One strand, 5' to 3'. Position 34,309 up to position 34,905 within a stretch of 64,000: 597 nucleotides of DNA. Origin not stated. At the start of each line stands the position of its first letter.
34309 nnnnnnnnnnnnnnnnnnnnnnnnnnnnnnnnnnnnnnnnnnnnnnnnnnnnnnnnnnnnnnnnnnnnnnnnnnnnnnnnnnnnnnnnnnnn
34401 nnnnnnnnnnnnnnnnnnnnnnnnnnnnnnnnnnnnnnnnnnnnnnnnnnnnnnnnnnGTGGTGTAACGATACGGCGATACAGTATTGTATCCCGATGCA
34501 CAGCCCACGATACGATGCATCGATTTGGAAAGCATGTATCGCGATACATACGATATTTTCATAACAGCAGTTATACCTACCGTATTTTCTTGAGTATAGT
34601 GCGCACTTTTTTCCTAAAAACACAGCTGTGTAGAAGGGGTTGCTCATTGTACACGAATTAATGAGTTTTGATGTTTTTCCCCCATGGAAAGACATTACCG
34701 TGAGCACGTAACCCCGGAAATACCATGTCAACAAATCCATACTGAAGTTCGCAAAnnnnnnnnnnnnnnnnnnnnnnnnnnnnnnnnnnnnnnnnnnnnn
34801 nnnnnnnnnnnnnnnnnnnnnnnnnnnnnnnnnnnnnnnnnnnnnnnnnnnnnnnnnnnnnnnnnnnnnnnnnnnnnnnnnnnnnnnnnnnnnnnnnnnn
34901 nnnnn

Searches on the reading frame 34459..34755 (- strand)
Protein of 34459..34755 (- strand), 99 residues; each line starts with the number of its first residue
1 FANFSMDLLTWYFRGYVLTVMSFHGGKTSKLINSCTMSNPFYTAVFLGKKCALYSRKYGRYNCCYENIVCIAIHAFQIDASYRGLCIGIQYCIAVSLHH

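Call 14: list_cluster_members(proteins=[window:34459-34740:-, window:35239-35460:+, window:62079-62264:+, window:34982-35140:+, window:35808-35951:-, window:35561-35698:+, window:61325-61459:+, window:61111-61245:+, window:35226-35360:-, window:22099-22623:-])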
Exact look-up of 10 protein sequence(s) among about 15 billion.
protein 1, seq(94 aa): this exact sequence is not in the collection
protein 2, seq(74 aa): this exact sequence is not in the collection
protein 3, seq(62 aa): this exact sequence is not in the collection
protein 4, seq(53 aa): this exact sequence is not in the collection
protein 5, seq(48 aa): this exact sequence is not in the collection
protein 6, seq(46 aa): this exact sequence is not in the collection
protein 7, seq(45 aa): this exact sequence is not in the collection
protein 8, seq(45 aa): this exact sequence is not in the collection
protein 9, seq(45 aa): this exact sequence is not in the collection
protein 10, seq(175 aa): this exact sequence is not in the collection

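Call 32: find_homologous_proteins(query=window:34459-34755:-, max_evalue=0.01)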
Query seq(99 aa): no candidate shares three 5-residue words with the query. No homologue found.
